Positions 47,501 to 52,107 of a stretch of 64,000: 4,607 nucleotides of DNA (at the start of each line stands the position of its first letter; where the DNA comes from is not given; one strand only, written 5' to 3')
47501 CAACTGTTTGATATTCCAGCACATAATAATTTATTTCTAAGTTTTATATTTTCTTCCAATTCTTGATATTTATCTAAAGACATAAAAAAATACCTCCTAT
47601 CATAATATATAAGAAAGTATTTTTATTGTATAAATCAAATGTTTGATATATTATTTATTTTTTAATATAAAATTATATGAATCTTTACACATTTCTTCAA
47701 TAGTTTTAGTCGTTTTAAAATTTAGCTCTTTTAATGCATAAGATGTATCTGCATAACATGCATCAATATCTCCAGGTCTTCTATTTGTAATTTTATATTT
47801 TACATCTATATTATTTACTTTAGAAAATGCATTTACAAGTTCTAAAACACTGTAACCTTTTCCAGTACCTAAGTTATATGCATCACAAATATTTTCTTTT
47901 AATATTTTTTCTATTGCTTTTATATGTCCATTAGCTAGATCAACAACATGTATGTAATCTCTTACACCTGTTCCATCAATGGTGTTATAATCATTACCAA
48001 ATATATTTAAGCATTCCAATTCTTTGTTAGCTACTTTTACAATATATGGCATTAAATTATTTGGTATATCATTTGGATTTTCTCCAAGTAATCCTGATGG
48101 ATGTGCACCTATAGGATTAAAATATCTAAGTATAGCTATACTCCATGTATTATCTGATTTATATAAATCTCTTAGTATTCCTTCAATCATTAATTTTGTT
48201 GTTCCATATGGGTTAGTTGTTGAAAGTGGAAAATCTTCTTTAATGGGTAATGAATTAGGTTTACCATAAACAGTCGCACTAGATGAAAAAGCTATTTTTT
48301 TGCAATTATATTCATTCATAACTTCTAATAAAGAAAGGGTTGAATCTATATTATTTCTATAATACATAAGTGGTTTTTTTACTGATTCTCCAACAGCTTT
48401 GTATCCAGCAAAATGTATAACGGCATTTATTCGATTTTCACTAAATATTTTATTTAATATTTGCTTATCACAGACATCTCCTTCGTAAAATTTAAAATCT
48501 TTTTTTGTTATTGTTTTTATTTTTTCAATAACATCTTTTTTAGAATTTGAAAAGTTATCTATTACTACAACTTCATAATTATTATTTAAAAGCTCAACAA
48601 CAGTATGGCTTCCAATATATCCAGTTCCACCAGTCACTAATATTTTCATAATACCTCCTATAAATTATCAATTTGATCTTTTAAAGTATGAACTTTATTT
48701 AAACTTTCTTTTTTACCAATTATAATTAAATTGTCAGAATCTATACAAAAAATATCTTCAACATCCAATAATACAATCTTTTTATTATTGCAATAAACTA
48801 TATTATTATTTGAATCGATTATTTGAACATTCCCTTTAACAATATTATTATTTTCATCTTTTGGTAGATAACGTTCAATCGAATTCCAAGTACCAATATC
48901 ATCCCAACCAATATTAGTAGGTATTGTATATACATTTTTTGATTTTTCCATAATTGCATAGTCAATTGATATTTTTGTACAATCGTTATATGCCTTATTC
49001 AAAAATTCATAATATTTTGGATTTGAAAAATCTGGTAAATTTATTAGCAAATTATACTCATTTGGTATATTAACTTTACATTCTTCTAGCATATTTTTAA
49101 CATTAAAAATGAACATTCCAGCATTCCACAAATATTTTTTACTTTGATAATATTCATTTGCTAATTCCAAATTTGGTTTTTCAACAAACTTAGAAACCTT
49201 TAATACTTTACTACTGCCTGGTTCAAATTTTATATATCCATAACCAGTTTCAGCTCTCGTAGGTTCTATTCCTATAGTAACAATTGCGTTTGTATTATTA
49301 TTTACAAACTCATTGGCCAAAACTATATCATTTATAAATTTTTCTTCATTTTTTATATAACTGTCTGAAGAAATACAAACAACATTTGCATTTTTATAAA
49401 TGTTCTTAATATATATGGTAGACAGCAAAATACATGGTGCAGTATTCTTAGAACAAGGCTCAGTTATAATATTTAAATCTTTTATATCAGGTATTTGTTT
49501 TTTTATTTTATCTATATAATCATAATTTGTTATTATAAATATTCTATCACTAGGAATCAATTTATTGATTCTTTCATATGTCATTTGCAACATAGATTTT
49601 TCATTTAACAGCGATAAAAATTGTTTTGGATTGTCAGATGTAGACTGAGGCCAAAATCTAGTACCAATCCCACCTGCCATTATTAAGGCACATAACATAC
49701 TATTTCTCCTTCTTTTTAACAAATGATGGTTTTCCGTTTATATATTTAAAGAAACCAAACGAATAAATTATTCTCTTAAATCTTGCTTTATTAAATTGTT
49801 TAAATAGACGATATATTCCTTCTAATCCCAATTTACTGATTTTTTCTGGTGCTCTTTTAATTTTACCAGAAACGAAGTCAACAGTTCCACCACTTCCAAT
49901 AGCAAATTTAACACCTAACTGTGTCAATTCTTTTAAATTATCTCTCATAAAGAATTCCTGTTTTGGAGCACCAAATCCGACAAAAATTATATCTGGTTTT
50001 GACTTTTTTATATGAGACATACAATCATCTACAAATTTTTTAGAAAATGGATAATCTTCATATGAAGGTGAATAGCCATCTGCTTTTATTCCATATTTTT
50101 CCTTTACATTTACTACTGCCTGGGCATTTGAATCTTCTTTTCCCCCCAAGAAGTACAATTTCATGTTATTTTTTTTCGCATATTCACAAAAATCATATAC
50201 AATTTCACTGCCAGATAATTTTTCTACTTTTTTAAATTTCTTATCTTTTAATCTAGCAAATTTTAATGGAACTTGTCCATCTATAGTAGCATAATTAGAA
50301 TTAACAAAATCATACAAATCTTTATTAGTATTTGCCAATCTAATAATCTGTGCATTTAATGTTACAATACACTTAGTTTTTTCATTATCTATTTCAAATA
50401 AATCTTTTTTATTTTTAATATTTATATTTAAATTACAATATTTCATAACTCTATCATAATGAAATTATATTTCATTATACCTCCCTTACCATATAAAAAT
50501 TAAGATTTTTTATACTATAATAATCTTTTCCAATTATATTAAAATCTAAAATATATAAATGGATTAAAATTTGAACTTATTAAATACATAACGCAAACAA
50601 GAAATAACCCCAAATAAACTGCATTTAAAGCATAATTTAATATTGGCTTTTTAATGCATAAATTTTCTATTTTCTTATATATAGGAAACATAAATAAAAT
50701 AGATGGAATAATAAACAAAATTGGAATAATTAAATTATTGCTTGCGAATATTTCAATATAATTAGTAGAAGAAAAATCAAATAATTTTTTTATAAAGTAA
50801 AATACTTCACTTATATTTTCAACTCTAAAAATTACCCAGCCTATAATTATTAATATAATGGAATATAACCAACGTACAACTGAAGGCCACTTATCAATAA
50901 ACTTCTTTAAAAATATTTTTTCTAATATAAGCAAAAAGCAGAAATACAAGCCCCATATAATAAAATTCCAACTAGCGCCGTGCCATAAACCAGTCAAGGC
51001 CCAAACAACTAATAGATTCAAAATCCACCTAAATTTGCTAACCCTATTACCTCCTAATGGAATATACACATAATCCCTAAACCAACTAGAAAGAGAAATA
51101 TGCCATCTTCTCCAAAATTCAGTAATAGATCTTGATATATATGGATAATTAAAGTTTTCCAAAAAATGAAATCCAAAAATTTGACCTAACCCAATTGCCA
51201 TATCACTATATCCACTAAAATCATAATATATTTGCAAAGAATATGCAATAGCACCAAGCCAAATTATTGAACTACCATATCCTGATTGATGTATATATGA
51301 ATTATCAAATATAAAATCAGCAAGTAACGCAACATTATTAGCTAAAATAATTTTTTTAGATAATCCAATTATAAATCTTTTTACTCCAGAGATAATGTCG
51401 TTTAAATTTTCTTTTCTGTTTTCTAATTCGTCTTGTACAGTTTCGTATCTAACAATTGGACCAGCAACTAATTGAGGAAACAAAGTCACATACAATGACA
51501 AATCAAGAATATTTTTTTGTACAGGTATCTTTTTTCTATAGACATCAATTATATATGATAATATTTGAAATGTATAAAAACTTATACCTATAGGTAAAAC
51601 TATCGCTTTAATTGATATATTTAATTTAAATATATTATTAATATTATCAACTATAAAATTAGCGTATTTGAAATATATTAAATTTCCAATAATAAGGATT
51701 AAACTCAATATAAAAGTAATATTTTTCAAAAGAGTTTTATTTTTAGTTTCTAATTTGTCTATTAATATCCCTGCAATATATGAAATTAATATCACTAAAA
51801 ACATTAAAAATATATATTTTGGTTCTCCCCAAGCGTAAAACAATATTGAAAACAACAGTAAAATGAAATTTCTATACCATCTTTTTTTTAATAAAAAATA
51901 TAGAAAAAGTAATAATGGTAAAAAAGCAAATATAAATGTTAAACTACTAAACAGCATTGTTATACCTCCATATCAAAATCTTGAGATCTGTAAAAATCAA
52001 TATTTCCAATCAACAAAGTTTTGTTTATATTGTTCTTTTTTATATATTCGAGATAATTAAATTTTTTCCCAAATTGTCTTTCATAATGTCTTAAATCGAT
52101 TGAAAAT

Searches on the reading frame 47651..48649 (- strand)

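Call 42: search_protein_families(library=ncbifam, proteins=[window:47651-48649:-], max_evalue=0.00001)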
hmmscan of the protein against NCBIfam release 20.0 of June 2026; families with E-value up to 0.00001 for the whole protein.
window:47651-48649:- (332 aa): 28 families (the best 25 are shown)
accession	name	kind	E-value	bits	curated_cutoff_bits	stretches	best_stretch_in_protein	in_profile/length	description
TIGR01179.1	galE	equivalog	2.5e-132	440.8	262.3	1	2-328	1-325/332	UDP-glucose 4-epimerase GalE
NF007956.0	PRK10675.1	subfamily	8.9e-130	432.7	394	1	1-327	1-328/338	UDP-glucose 4-epimerase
TIGR01181.1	dTDP_gluc_dehyt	equivalog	1.5e-34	119.6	365.1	1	2-331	1-314/321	dTDP-glucose 4,6-dehydratase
TIGR04180.1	EDH_00030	hypoth_equivalog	3.6e-31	108.3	475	1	3-291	1-268/297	NAD-dependent 4,6-dehydratase LegB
TIGR02197.1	heptose_epim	equivalog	4.5e-29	101.6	274.6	1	3-283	1-264/316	ADP-glyceromanno-heptose 6-epimerase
NF007490.0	PRK10084.1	subfamily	2e-20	73.1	649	1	1-116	1-116/361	dTDP-glucose 4,6-dehydratase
TIGR02622.1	CDP_4_6_dhtase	equivalog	4.5e-18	65.5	278.45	1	2-322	6-324/352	CDP-glucose 4,6-dehydratase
NF011728.1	PRK15181.1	equivalog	4.9e-17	61.9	760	1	3-271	18-274/348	Vi polysaccharide biosynthesis UDP-N-acetylglucosaminuronic acid C-4 epimerase TviC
NF007582.0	PRK10217.1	equivalog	7.6e-17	61.4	698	1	2-277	3-268/355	dTDP-glucose 4,6-dehydratase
NF043036.1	ErythonDh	equivalog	1.3e-16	60.8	325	1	1-161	1-162/321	D-erythronate dehydrogenase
TIGR01472.1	gmd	equivalog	1.2e-15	57.5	415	1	3-290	3-279/342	GDP-mannose 4,6-dehydratase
TIGR03466.1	HpnA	hypoth_equivalog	3.1e-15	55.9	367.65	1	1-182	1-173/327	hopanoid-associated sugar epimerase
NF041015.1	UDPsulfquin_syn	equivalog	2.4e-13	49.8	575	1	1-139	1-158/384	UDP-sulfoquinovose synthase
NF008360.0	PRK11150.1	equivalog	3.4e-12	46.2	452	1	3-277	2-252/310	ADP-glyceromanno-heptose 6-epimerase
TIGR03589.1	PseB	equivalog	8.3e-12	44.7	407.75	1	2-182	6-171/324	UDP-N-acetylglucosamine 4,6-dehydratase (inverting)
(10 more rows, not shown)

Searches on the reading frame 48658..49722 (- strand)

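Call 42: search_protein_families(library=ncbifam, proteins=[window:48658-49722:-], max_evalue=0.00001)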
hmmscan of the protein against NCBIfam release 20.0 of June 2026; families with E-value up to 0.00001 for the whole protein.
window:48658-49722:- (354 aa): 4 families
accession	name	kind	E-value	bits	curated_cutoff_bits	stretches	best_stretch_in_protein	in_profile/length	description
TIGR01479.1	GMP_PMI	equivalog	2.1e-80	270.8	372.95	1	11-352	2-346/467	mannose-1-phosphate guanylyltransferase/mannose-6-phosphate isomerase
NF012004.0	PRK15460.1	equivalog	4.8e-56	190.4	859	1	7-351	3-355/478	mannose-1-phosphate guanyltransferase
NF001183.0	PRK00155.1-3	subfamily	4e-08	32.8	166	1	9-86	1-78/237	D-ribitol-5-phosphate cytidylyltransferase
TIGR01099.1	galU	equivalog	6.1e-07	29.3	326.8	0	108-189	117-195/261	UTP--glucose-1-phosphate uridylyltransferase GalU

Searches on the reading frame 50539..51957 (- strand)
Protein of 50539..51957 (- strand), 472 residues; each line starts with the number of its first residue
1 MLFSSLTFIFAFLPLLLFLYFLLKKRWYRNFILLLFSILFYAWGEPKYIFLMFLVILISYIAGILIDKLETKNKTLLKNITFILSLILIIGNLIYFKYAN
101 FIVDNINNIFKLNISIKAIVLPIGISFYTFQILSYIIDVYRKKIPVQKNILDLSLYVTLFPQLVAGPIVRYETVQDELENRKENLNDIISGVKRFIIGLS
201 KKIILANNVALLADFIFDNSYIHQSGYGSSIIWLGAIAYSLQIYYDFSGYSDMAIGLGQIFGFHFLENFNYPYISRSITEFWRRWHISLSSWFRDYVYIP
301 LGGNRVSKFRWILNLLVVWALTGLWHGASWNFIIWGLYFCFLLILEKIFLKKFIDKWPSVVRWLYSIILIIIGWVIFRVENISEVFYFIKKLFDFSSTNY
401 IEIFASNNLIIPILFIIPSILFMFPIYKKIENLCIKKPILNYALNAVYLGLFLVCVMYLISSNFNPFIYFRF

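Call 42: search_protein_families(library=ncbifam, proteins=[window:50539-51957:-], max_evalue=0.00001)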
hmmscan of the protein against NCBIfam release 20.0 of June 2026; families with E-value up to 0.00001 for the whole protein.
window:50539-51957:- (472 aa): 1 family
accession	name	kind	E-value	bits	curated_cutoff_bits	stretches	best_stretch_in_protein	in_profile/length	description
TIGR04091.1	LTA_dltB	equivalog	1e-47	163.2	375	1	7-377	11-376/380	D-alanyl-lipoteichoic acid biosynthesis protein DltB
